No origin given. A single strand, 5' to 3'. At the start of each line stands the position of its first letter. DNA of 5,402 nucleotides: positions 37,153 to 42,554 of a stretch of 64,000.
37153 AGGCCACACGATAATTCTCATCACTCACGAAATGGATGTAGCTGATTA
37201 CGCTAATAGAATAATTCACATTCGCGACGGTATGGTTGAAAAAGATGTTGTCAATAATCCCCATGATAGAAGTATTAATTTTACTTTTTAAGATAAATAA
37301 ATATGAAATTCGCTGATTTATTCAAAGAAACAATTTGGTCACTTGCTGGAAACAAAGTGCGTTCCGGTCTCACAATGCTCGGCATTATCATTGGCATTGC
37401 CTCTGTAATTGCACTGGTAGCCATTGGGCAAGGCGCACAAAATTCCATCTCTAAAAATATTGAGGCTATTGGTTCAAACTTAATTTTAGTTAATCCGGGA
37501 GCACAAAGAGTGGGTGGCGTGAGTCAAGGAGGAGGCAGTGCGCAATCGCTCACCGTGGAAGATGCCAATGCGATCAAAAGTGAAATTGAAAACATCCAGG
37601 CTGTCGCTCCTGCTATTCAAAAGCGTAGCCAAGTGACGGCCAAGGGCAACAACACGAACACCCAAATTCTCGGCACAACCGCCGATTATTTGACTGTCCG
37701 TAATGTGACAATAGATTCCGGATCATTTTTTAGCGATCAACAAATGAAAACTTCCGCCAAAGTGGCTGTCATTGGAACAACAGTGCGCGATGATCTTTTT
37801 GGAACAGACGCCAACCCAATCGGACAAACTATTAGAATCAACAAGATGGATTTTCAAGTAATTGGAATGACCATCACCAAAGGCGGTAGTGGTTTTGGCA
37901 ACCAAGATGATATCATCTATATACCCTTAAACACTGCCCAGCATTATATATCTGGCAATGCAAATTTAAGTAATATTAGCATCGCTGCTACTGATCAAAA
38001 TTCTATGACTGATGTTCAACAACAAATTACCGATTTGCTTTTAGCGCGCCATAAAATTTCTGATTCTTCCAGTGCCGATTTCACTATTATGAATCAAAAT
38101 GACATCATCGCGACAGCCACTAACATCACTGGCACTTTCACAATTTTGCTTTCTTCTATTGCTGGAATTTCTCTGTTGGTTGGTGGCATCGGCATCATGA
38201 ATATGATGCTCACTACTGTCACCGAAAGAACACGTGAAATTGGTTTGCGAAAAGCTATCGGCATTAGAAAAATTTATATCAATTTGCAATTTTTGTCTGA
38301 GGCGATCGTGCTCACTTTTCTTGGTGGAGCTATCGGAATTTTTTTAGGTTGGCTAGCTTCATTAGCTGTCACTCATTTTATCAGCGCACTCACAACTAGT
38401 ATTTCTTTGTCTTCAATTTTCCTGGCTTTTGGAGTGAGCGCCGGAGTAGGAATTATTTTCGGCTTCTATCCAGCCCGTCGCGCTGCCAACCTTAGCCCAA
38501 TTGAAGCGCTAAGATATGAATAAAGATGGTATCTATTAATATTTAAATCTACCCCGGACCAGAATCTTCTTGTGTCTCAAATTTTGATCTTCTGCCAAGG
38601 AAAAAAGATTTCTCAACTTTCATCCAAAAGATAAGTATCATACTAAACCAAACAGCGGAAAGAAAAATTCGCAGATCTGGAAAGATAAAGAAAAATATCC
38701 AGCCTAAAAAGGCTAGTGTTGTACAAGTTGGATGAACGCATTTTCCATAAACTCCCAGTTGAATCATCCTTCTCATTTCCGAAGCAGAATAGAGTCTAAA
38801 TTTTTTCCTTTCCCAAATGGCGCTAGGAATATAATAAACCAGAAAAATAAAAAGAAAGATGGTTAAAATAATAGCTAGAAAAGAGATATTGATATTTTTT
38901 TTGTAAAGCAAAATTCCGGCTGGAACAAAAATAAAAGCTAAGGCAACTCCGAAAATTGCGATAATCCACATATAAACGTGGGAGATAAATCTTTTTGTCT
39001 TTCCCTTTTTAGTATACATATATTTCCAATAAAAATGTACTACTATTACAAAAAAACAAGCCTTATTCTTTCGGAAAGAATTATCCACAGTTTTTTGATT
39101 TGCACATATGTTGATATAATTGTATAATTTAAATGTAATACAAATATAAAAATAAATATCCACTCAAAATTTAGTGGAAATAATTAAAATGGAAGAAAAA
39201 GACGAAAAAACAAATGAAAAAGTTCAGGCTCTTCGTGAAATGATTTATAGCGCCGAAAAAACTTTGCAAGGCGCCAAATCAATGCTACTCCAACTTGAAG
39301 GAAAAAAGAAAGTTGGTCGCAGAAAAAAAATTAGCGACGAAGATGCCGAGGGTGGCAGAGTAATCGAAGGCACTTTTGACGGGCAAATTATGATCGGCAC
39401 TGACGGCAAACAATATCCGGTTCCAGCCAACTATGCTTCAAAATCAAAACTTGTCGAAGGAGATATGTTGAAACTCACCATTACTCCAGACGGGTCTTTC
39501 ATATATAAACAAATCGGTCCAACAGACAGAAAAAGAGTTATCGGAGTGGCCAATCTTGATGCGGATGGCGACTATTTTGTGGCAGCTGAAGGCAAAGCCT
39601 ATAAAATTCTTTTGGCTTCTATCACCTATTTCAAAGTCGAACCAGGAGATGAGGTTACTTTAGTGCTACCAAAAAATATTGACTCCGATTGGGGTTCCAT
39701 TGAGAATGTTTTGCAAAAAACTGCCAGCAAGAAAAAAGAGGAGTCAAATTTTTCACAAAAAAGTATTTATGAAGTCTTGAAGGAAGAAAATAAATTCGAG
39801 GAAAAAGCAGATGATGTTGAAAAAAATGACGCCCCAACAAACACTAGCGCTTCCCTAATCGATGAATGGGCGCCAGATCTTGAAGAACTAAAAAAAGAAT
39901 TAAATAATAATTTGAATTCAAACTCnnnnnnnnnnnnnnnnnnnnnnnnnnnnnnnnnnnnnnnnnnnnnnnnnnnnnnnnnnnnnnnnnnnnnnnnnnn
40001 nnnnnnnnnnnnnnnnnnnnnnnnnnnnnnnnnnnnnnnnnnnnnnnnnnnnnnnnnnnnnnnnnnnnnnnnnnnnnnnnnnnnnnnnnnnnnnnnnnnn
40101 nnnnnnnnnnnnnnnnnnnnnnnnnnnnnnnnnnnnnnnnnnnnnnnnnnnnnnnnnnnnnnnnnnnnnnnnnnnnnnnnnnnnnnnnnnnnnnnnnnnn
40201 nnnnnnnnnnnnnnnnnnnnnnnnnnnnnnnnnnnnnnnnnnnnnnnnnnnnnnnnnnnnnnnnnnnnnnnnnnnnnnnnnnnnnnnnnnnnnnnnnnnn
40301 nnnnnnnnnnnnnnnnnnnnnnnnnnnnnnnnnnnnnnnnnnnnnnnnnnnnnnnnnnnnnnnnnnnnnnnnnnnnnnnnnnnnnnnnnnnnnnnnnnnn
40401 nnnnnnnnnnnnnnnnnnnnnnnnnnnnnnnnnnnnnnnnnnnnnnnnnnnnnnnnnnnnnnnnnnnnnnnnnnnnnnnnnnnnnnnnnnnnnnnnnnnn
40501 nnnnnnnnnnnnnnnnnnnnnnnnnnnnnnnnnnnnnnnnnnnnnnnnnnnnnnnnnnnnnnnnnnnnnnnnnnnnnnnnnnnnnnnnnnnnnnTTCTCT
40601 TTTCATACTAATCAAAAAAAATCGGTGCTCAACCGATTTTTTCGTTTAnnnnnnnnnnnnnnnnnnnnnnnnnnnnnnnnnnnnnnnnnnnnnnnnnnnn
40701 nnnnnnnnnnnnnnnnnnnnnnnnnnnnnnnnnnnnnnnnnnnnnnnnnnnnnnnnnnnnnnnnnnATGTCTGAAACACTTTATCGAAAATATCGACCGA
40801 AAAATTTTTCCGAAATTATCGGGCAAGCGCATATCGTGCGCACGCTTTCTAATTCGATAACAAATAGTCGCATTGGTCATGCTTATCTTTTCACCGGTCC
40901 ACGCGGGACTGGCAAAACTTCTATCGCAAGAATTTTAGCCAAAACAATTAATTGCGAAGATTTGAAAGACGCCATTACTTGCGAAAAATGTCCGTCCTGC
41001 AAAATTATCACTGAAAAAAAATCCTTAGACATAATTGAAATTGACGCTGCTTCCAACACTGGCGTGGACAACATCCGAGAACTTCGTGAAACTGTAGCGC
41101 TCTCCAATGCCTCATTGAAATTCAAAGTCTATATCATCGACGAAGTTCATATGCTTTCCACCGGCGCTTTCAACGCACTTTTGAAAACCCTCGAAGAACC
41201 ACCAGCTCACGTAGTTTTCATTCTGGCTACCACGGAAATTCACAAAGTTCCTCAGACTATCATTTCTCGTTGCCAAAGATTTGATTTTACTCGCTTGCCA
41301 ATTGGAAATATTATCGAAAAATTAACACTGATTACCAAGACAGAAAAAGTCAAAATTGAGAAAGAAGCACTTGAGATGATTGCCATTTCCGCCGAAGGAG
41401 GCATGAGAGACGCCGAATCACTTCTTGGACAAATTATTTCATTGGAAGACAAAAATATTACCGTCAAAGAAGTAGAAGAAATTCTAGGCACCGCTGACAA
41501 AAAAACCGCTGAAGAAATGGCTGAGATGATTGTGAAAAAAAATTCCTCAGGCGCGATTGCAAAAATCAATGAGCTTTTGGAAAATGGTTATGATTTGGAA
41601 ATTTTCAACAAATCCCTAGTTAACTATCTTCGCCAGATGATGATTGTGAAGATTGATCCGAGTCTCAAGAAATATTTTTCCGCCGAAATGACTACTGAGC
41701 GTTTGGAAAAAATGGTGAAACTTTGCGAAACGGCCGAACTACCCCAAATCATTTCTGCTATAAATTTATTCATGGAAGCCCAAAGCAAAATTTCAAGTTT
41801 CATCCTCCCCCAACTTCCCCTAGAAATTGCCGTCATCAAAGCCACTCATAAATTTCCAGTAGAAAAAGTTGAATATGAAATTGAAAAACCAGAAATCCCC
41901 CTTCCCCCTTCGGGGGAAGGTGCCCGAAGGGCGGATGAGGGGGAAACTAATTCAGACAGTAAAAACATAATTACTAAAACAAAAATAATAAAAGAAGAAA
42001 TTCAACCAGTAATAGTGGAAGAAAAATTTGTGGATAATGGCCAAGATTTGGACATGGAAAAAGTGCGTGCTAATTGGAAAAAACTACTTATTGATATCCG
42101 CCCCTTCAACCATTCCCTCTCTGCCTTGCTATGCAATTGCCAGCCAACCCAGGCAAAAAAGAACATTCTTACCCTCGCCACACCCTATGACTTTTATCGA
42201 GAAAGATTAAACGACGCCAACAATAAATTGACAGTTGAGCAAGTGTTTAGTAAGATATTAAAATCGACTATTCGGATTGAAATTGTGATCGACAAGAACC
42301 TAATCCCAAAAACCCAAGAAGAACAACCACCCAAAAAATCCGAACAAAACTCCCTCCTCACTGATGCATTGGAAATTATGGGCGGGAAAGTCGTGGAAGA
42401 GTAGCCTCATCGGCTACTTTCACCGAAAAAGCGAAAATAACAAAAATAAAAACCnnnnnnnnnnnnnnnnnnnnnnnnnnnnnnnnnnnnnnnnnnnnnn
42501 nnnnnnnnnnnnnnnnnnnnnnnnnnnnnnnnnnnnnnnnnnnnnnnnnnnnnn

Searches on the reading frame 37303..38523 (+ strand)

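Call 9: search_protein_families(library=pfam, proteins=[window:37303-38523:+])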
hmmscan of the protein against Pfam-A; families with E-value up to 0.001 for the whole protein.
window:37303-38523:+ (406 aa): 2 families
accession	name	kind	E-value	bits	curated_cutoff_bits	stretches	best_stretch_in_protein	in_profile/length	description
PF12704.14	MacB_PCD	-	8.7e-51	173.6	27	1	21-244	1-206/207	MacB-like periplasmic core domain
PF02687.27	FtsX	-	4.1e-19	69.2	25.5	1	285-399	2-120/120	FtsX-like permease C-terminal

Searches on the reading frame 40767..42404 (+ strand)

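Call 8: search_protein_families(library=pfam, proteins=[window:40767-42404:+])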
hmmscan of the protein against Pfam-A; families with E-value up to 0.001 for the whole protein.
window:40767-42404:+ (545 aa): 16 families
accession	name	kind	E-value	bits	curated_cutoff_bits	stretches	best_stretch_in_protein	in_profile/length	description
PF13177.12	DNA_pol3_delta2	-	2.3e-45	154.9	27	1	20-176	2-159/161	DNA polymerase III, delta subunit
PF12169.13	DNA_pol3_gamma3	-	2.8e-15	56.8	24.4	1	231-364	1-134/143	DNA polymerase III subunits gamma and tau domain III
PF00004.35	AAA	-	6.4e-14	53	21.2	1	41-172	2-126/131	ATPase family associated with various cellular activities (AAA)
PF22608.2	DNAX_ATPase_lid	-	1.6e-11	44.2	27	1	182-225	2-45/49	DNA polymerase III clamp loader subunit, ATPase lid domain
PF20964.2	DnaX_C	-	1.6e-07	31.7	26.2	1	424-526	3-105/113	DNA polymerase III subunit tau, C-terminal domain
PF05496.18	RuvB_N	-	5.6e-07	29.9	27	1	10-64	2-60/159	Holliday junction DNA helicase RuvB P-loop domain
PF13401.12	AAA_22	-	6.9e-07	30.1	27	1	41-156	9-123/130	AAA domain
PF13604.12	AAA_30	-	5.2e-06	26.8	27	1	39-152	20-122/191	AAA domain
PF07728.20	AAA_5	-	8.7e-06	26.2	22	1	41-148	3-96/139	AAA domain (dynein-related subfamily)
PF06068.19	TIP49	-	8.1e-05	22.4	23.8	0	113-156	269-311/347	TIP49 P-loop domain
PF05970.20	PIF1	-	0.00017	21.7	25.9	1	20-143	6-127/223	PIF1-like helicase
PF13245.12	AAA_19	-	0.00019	22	25.1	0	40-152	14-123/134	AAA domain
PF07724.20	AAA_2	-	0.00027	21.5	27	0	40-144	6-101/166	AAA domain (Cdc48 subfamily)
PF04851.21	ResIII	-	0.0005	20.5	22.5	0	89-143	104-151/164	Type III restriction enzyme, res subunit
PF13191.12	AAA_16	-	0.00078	20.4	32.6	0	21-144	6-158/167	AAA ATPase domain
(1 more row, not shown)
